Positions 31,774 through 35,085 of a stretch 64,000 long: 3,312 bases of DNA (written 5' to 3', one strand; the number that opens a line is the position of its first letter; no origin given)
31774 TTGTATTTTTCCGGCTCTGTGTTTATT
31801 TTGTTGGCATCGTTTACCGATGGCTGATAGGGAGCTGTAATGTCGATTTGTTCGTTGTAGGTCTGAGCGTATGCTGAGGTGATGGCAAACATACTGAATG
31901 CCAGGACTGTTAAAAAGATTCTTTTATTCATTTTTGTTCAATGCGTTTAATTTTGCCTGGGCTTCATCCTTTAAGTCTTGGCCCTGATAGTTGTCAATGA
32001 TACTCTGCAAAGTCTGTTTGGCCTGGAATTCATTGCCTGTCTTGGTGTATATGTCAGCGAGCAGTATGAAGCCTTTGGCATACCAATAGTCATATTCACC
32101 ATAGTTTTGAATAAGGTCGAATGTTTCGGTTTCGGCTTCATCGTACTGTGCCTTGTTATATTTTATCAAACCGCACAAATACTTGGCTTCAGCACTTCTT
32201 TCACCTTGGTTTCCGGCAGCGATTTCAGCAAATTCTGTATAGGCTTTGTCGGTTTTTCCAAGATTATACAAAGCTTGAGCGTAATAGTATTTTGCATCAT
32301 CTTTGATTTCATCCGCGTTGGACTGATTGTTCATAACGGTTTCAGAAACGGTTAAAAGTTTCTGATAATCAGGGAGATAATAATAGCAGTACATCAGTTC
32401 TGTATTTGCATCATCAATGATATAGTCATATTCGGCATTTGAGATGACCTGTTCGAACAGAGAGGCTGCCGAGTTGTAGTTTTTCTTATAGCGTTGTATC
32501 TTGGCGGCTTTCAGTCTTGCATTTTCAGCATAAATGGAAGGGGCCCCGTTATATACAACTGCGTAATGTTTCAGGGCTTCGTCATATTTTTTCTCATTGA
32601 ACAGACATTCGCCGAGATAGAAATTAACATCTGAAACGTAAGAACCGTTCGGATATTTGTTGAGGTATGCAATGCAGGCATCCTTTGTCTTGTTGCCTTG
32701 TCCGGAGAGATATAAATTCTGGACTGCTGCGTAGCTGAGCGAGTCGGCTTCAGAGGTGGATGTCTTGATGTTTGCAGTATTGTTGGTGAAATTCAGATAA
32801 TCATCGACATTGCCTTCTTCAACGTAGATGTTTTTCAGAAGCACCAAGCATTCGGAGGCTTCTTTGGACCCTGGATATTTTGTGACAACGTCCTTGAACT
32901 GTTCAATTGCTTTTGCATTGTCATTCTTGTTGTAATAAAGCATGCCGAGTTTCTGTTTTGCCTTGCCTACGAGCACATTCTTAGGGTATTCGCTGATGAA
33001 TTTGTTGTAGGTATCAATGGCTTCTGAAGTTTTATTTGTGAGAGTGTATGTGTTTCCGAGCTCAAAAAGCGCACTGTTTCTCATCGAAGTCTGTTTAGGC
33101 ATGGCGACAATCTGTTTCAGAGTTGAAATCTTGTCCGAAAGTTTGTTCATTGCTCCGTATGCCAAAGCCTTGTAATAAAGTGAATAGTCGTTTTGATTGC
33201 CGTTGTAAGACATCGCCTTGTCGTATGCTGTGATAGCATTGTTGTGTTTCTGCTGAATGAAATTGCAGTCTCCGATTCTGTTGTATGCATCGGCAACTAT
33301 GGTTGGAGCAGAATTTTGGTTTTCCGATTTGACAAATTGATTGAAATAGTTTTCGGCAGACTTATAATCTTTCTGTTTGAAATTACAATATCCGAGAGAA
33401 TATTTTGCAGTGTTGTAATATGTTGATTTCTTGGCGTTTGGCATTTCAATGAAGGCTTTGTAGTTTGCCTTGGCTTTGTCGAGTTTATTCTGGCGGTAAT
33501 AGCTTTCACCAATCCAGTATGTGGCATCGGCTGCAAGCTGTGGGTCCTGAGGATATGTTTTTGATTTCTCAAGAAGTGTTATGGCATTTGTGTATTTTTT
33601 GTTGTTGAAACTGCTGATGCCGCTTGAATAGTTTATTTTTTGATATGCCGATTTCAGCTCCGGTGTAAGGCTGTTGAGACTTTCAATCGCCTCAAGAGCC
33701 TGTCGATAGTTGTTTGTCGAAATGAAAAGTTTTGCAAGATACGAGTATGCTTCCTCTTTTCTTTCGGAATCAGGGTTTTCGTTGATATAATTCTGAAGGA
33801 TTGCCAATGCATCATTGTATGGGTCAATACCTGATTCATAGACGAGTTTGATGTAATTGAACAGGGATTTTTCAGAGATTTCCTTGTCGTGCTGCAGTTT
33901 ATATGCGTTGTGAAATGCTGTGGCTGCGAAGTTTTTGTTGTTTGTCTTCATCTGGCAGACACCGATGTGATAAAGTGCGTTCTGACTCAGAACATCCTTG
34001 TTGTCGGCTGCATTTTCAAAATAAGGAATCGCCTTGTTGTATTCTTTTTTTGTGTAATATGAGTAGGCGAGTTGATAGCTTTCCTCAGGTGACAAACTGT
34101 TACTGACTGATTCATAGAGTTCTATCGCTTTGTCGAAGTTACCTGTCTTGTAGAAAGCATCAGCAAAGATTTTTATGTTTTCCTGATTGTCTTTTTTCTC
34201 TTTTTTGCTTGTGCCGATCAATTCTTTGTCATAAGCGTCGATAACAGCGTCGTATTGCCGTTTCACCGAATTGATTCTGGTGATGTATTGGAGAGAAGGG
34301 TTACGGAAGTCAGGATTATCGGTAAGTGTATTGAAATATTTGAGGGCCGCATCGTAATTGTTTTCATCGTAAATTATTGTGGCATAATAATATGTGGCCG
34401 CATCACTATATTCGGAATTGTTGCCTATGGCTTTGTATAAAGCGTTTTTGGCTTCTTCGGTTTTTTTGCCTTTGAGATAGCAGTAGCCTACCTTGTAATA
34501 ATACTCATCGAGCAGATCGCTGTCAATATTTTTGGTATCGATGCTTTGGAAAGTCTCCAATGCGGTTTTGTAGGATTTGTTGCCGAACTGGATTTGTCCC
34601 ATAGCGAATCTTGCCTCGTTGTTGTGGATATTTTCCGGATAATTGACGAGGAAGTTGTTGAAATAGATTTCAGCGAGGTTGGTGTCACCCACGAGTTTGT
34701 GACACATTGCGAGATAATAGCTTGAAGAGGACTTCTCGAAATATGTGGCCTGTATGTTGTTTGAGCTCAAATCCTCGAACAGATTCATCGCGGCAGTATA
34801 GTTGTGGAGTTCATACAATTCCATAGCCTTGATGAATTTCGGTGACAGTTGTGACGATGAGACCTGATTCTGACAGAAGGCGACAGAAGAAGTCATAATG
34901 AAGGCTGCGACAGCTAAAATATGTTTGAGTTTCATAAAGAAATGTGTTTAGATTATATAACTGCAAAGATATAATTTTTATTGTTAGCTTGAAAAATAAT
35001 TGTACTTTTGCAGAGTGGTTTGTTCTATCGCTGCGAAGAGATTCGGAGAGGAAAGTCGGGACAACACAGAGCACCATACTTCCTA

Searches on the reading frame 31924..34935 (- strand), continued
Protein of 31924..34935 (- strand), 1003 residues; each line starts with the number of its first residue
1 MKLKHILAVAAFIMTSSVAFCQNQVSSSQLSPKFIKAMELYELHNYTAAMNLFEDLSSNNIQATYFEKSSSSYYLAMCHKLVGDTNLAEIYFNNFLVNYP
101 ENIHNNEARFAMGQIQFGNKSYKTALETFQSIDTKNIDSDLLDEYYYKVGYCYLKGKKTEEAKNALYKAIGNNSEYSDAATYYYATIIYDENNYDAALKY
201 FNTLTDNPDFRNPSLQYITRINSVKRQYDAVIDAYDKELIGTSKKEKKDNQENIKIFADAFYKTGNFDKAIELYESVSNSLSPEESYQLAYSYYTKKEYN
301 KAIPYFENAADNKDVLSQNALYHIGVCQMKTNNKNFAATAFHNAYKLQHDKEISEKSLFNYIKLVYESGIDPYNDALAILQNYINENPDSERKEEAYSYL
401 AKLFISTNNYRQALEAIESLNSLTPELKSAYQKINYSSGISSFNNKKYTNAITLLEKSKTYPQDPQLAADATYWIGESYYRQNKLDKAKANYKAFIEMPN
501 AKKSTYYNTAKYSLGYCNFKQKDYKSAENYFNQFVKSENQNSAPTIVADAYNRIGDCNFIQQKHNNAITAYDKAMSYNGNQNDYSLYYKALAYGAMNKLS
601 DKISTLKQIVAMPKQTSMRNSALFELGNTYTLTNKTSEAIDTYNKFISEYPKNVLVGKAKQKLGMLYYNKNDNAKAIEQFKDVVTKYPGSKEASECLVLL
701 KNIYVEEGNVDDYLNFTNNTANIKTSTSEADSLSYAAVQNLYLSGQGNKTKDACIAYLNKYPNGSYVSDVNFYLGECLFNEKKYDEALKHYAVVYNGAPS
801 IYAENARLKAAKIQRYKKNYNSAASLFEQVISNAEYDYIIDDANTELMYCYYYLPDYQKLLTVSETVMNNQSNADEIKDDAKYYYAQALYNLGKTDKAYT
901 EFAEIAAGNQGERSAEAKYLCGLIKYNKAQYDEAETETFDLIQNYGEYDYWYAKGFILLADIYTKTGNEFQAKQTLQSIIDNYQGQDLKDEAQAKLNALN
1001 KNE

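Call 40: find_encoding_contigs(protein=P0473, flank=10000, max_places=4)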
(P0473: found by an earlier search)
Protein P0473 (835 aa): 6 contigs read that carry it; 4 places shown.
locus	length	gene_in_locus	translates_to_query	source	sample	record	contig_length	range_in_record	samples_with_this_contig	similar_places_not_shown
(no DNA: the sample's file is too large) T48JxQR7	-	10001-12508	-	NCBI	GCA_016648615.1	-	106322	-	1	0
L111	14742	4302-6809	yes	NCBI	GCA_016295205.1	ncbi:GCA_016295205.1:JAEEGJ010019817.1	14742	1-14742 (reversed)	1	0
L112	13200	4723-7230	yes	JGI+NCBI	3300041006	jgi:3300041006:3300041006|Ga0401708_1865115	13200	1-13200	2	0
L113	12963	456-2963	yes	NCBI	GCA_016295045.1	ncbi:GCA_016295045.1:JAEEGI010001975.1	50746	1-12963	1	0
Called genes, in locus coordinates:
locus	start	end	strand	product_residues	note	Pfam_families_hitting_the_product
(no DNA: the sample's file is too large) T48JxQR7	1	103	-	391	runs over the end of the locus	PF03358:FMN_red (faint)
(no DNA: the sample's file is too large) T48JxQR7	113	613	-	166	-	PF01066:CDP-OH_P_transf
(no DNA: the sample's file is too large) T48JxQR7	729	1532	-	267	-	PF00520:Ion_trans, PF07885:Ion_trans_2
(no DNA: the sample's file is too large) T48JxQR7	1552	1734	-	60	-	-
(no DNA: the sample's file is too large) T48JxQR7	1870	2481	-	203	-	-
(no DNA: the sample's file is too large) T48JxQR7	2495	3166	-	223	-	PF04542:Sigma70_r2, PF08281:Sigma70_r4_2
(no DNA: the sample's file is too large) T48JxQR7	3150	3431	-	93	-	PF08922:DUF1905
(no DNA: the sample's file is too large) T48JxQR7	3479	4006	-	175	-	-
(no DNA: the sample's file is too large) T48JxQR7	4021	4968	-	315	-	PF06966:DUF1295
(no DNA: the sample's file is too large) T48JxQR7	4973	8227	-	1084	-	PF03176:MMPL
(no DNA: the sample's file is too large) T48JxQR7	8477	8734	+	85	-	PF19570:DUF6088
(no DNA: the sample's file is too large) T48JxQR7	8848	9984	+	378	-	PF13173:AAA_14, PF13635:DUF4143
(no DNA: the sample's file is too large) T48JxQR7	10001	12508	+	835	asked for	PF13620:CarboxypepD_reg, PF13715:CarbopepD_reg_2, PF07715:Plug, PF00593:TonB_dep_Rec_b-barrel, PF14905:OMP_b-brl_3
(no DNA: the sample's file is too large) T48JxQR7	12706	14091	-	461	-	PF01554:MatE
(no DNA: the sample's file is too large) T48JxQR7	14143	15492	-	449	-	PF02321:OEP, PF25994:HH_AprE (weak), PF02321:OEP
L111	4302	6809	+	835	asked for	PF13620:CarboxypepD_reg, PF13715:CarbopepD_reg_2, PF07715:Plug, PF00593:TonB_dep_Rec_b-barrel, PF14905:OMP_b-brl_3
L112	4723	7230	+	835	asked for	PF13620:CarboxypepD_reg, PF13715:CarbopepD_reg_2, PF07715:Plug, PF00593:TonB_dep_Rec_b-barrel, PF14905:OMP_b-brl_3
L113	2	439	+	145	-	?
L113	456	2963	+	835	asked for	PF13620:CarboxypepD_reg, PF13715:CarbopepD_reg_2, PF07715:Plug, PF00593:TonB_dep_Rec_b-barrel, PF14905:OMP_b-brl_3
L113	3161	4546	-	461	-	PF01554:MatE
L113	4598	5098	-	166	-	PF02321:OEP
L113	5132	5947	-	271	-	PF02321:OEP, PF25994:HH_AprE (weak)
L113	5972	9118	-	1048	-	PF00873:ACR_tran, PF03176:MMPL, PF02355:SecD_SecF_C (faint), PF03176:MMPL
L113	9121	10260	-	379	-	PF25917:BSH_RND, PF25973:BSH_CzcB (weak), PF25876:HH_MFP_RND (faint), PF25944:Beta-barrel_RND, PF25989:YknX_C (weak)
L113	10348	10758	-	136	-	PF02566:OsmC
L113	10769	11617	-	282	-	PF01791:DeoC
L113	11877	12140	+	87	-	PF01381:HTH_3 (weak)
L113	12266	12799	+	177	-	-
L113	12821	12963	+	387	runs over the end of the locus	PF00656:Peptidase_C14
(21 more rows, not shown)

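Call 42: find_encoding_contigs(protein=P0460, flank=10000, max_places=5)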
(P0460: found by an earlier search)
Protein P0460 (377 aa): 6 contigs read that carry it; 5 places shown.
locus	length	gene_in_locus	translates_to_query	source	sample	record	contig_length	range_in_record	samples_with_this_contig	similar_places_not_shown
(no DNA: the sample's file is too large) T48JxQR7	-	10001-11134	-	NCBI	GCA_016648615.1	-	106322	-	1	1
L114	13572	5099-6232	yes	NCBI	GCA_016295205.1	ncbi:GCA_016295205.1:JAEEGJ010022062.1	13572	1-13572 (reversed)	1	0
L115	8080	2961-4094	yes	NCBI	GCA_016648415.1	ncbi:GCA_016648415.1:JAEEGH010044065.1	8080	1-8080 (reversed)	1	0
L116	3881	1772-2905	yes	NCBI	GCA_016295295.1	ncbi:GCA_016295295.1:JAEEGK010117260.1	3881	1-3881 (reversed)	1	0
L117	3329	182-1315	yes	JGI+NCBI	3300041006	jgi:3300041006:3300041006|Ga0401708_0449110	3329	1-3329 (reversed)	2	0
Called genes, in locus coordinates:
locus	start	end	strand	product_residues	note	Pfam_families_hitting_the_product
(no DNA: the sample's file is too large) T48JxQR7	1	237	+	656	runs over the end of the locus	PF02934:GatB_N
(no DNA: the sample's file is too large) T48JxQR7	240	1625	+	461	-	PF18195:GatD_N, PF00710:Asparaginase, PF17763:Asparaginase_C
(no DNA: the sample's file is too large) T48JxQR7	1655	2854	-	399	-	PF00583:Acetyltransf_1 (faint)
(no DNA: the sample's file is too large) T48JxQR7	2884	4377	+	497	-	PF00501:AMP-binding, PF23562:AMP-binding_C_3 (weak)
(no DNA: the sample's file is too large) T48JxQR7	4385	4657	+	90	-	PF00550:PP-binding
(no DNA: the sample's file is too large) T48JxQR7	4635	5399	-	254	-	PF00535:Glycos_transf_2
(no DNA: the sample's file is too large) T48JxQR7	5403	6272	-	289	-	PF00491:Arginase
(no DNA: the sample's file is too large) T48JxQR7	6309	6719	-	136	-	PF11325:DUF3127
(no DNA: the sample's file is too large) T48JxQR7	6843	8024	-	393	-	PF09640:DUF2027, PF01713:Smr (weak)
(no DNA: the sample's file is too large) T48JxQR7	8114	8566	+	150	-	PF09424:YqeY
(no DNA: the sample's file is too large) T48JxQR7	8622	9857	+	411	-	PF03051:Peptidase_C1_2, PF00112:Peptidase_C1 (faint), PF03051:Peptidase_C1_2 (weak)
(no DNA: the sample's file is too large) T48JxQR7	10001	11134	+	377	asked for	PF00578:AhpC-TSA (weak), PF18962:Por_Secre_tail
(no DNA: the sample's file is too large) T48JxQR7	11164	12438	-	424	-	PF13173:AAA_14, PF13635:DUF4143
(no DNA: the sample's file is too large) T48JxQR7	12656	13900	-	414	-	PF13173:AAA_14, PF13635:DUF4143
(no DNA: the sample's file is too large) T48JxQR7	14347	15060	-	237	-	-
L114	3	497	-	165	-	?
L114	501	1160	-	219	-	PF00491:Arginase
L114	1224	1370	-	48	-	-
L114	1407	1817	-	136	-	PF11325:DUF3127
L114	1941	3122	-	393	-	PF09640:DUF2027, PF01713:Smr (weak)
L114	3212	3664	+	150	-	PF09424:YqeY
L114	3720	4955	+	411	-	PF03051:Peptidase_C1_2, PF00112:Peptidase_C1 (faint), PF03051:Peptidase_C1_2 (weak)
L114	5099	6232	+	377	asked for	PF00578:AhpC-TSA (weak), PF18962:Por_Secre_tail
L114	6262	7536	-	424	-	PF13173:AAA_14, PF13635:DUF4143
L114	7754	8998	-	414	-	PF13173:AAA_14, PF13635:DUF4143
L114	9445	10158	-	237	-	-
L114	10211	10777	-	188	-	-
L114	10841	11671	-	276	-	-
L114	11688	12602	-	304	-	-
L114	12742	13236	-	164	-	-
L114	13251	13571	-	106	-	?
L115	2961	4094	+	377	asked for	PF00578:AhpC-TSA (weak), PF18962:Por_Secre_tail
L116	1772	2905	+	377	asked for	PF00578:AhpC-TSA (weak), PF18962:Por_Secre_tail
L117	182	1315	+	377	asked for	PF00578:AhpC-TSA (weak), PF18962:Por_Secre_tail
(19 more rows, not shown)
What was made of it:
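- In the window's own strain the island spans w=36.09-91.06 kb (calls 40, 42).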

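Call 49: find_encoding_contigs(protein=P0005, flank=10000, max_places=3)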
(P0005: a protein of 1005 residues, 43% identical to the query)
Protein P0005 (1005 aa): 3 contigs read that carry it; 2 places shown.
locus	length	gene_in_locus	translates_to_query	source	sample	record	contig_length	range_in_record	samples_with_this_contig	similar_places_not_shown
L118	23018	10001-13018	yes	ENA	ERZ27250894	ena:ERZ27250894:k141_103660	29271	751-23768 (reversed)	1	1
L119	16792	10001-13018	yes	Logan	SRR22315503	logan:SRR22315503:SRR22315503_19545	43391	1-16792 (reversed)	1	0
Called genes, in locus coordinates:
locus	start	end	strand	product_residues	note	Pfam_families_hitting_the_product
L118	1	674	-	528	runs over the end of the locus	PF02874:ATP-synt_ab_N, PF00006:ATP-synt_ab, PF00306:ATP-synt_ab_C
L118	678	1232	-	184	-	PF00213:OSCP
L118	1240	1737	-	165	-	PF00430:ATP-synt_B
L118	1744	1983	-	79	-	PF00137:ATP-synt_C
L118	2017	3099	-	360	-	PF28541:DUF8433, PF00119:ATP-synt_A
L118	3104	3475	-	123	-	-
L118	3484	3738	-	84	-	PF02823:ATP-synt_DE_N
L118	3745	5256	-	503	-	PF02874:ATP-synt_ab_N, PF00006:ATP-synt_ab, PF22919:ATP-synt_VA_C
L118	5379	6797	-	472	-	PF03977:OAD_beta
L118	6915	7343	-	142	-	PF25917:BSH_RND (faint), PF25919:BSH_CusB (faint), PF00364:Biotin_lipoyl, PF25984:BSH_YknX (weak)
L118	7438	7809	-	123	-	PF04277:OAD_gamma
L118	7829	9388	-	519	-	PF01039:Carboxyl_trans, PF03255:ACCA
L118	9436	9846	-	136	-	PF00903:Glyoxalase, PF13669:Glyoxalase_4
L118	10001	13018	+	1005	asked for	PF09976:TPR_21 (faint), PF14938:SNAP (weak), PF25058:ARM_TT21 (faint), PF00515:TPR_1 (faint), PF07719:TPR_2 (faint), PF12895:ANAPC3 (weak), PF13432:TPR_16 (weak), PF13424:TPR_12 (weak), +12 more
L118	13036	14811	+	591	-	-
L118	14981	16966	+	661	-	PF02518:HATPase_c, PF00204:DNA_gyraseB, PF01751:Toprim, PF00986:DNA_gyraseB_C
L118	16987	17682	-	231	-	PF13709:DUF4159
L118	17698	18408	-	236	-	PF20260:PUA_4, PF04452:Methyltrans_RNA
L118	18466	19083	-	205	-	PF01026:TatD_DNase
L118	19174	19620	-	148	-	PF00137:ATP-synt_C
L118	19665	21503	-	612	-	PF01496:V_ATPase_I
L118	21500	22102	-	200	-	PF01813:ATP-synt_D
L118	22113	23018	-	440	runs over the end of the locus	PF02874:ATP-synt_ab_N (faint), PF00006:ATP-synt_ab, PF22919:ATP-synt_VA_C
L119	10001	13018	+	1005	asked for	PF09976:TPR_21 (faint), PF14938:SNAP (weak), PF25058:ARM_TT21 (faint), PF00515:TPR_1 (faint), PF07719:TPR_2 (faint), PF12895:ANAPC3 (weak), PF13432:TPR_16 (weak), PF13424:TPR_12 (weak), +12 more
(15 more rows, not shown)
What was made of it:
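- The outgroup L118 is uninformative (call 49).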

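Call 51: find_related_loci(query=A1, collection=metagenome_contigs, flank=10000)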
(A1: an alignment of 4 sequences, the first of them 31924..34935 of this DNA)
Query A1 (1003 aa) in metagenome_contigs; peptide patterns used: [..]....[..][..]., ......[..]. (x = any residue, [..] = any of these).
220 stretches matched a pattern; 4 encode a relative of the query (tblastn E <= 1e-3); 4 distinct loci.
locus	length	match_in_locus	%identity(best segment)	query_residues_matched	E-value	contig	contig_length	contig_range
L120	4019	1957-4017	96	1-687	0e+0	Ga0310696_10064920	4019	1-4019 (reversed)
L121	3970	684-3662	32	6-1003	1e-156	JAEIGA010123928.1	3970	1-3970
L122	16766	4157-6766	27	121-993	1e-79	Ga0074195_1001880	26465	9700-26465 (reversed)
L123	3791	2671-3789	39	1-375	3e-78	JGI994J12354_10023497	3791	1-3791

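Call 55: search_protein_families(library=pfam, proteins=[L114:9445-10158:-, L114:10211-10777:-, L114:10841-11671:-, L114:11688-12602:-, L114:12742-13236:-, L113:11877-12140:+, L113:12266-12799:+, L114:7754-8998:-], max_evalue=0.01)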
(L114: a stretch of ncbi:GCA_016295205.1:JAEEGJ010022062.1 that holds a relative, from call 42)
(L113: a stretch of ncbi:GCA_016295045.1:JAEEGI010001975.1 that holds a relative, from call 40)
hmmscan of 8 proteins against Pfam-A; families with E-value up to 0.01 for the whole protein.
L114:9445-10158:- (237 aa): 1 family
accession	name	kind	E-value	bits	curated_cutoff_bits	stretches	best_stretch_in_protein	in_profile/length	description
PF07603.17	Lcl_C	-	0.00014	22.6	34.9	1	131-232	43-117/117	Lcl C-terminal domain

L114:10211-10777:- (188 aa): 1 family
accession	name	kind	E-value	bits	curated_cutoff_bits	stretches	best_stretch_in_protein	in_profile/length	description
PF13568.12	OMP_b-brl_2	-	0.00026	21.6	27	1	88-167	108-173/175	Outer membrane protein beta-barrel domain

L114:10841-11671:- (276 aa): 0 families

L114:11688-12602:- (304 aa): 1 family
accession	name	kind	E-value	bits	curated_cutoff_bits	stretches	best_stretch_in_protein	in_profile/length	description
PF00996.24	GDI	-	0.00078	18.5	23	1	114-208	110-201/436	GDP dissociation inhibitor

L114:12742-13236:- (164 aa): 0 families

L113:11877-12140:+ (87 aa): 4 families
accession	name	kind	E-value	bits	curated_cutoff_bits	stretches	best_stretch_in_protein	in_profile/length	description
PF01381.28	HTH_3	-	4.2e-07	30.3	23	1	25-74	1-51/55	Helix-turn-helix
PF13443.12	HTH_26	-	6.6e-05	23.5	22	1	24-74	1-53/63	Cro/C1-type HTH DNA-binding domain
PF13560.12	HTH_31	-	0.00096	19.9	27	1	21-71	2-54/64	Helix-turn-helix domain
PF02754.22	CCG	-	0.0073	16.8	20.6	1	18-62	14-58/85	Cysteine-rich domain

L113:12266-12799:+ (177 aa): 0 families

L114:7754-8998:- (414 aa): 3 families
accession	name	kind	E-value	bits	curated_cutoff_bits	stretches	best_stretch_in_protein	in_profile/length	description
PF13173.12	AAA_14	-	2.3e-29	102.5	27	1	37-155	3-128/129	AAA domain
PF13635.12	DUF4143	-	3.7e-23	82.5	28.1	1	211-352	2-150/160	Domain of unknown function (DUF4143)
PF13479.12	AAA_24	-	0.0016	18.8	27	1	40-119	6-90/195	AAA domain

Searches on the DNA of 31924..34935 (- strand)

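Call 17: search_rna_families(sources=[L023, L024, L009, L011], threshold=gathering)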
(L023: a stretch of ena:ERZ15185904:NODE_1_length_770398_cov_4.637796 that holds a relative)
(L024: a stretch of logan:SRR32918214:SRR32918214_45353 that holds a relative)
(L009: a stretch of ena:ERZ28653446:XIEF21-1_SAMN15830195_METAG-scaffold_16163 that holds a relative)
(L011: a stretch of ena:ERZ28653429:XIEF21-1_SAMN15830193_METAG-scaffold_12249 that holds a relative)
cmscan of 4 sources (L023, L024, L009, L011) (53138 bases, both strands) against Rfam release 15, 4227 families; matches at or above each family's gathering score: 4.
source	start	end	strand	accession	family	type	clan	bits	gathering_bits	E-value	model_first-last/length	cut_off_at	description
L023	9566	9925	-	RF00010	RNaseP_bact_a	Gene; ribozyme;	CL00002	235.5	100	2.1e-75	1-367/367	no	Bacterial RNase P class A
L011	8506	8875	+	RF00010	RNaseP_bact_a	Gene; ribozyme;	CL00002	230.3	100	1.3e-73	1-367/367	no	Bacterial RNase P class A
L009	3699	4069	+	RF00010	RNaseP_bact_a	Gene; ribozyme;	CL00002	229.8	100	1.9e-73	1-367/367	no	Bacterial RNase P class A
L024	1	165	-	RF00010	RNaseP_bact_a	Gene; ribozyme;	CL00002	103.3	100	1.5e-30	1-177/367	3'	Bacterial RNase P class A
